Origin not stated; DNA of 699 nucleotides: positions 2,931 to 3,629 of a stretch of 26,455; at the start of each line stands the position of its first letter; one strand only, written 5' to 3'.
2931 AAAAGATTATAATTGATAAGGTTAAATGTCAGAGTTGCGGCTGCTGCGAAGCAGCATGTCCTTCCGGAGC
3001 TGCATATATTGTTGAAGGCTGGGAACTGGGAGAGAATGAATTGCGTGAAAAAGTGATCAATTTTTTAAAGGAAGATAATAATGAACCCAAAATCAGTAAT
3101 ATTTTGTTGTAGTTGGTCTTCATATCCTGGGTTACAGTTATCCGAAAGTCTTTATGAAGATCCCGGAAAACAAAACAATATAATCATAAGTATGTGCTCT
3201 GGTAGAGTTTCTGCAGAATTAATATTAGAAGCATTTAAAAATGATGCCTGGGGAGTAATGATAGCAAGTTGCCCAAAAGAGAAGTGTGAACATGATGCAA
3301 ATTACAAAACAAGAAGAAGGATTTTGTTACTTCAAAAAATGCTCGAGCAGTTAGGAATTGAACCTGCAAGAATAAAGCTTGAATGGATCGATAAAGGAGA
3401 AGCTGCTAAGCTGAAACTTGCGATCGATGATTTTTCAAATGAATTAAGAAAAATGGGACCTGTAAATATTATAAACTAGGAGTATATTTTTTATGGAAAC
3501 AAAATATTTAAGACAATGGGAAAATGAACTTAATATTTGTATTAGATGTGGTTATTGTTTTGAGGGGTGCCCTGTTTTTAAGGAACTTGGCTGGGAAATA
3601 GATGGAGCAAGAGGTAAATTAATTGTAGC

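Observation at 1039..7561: HdrA-less Mvh module: group 3c hydrogenase apparently coupled to a GlcD-type flavoprotein and an HdrD-like CCG protein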

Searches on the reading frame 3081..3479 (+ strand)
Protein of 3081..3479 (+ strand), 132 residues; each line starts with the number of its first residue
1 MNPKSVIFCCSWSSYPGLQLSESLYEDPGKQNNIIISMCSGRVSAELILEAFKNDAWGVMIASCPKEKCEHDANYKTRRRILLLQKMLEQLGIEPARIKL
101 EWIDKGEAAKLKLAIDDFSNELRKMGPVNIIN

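Call 3: search_protein_families(library=pfam, proteins=[window:3081-3479:+])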
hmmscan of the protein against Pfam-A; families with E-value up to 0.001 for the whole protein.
window:3081-3479:+ (132 aa): 1 family
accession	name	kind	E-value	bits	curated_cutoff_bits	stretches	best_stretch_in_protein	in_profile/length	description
PF02662.21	FlpD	-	1.1e-33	116.3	22.3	1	6-126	2-123/123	Methyl-viologen-reducing hydrogenase, delta subunit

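Call 6: search_protein_families(library=ncbifam, proteins=[window:3081-3479:+], max_evalue=0.00001)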
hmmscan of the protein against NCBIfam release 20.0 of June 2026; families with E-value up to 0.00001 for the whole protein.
window:3081-3479:+ (132 aa): 2 families
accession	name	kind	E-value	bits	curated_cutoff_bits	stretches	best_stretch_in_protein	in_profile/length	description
NF040770.1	hetero_SS_HdrA2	exception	6.7e-28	97.2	1100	1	2-129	647-775/777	CoB-CoM heterodisulfide reductase HdrA2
NF045873.1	F420_non_VhuD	exception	6.3e-15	55.4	215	1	5-129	4-129/132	F420-non-reducing hydrogenase iron-sulfur subunit VhuD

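Call 38: search_solved_structures(query=window:3081-3479:+, max_evalue=0.001, show_alignments=2)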
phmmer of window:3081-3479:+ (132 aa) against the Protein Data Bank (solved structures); distinct sequences matched with E-value up to 0.001: 6.
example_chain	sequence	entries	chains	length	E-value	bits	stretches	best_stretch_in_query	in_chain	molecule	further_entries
5odc_D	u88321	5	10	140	2.3e-26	95.4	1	2-129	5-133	Methyl-viologen reducing hydrogenase subunit D | Methyl-viologen reducing hydrogenase, subunit D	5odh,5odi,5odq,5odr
8rvu_F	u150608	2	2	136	7.6e-23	84.1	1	2-128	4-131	Methyl viologen-reducing hydrogenase, subunit D-related protein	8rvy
8rvv_F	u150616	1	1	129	1.3e-22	83.3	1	2-128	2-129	Methyl viologen-reducing hydrogenase, subunit D-related protein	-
9sw2_D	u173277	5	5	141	6.7e-21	77.8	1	4-129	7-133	F420-non-reducing hydrogenase iron-sulfur subunit D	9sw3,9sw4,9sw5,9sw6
7bkb_F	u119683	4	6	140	7.7e-18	67.9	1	3-129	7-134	F420-non-reducing hydrogenase subunit D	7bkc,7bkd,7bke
9sfi_K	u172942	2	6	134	8.5e-09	38.6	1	4-128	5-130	F420-non-reducing hydrogenase subunit delta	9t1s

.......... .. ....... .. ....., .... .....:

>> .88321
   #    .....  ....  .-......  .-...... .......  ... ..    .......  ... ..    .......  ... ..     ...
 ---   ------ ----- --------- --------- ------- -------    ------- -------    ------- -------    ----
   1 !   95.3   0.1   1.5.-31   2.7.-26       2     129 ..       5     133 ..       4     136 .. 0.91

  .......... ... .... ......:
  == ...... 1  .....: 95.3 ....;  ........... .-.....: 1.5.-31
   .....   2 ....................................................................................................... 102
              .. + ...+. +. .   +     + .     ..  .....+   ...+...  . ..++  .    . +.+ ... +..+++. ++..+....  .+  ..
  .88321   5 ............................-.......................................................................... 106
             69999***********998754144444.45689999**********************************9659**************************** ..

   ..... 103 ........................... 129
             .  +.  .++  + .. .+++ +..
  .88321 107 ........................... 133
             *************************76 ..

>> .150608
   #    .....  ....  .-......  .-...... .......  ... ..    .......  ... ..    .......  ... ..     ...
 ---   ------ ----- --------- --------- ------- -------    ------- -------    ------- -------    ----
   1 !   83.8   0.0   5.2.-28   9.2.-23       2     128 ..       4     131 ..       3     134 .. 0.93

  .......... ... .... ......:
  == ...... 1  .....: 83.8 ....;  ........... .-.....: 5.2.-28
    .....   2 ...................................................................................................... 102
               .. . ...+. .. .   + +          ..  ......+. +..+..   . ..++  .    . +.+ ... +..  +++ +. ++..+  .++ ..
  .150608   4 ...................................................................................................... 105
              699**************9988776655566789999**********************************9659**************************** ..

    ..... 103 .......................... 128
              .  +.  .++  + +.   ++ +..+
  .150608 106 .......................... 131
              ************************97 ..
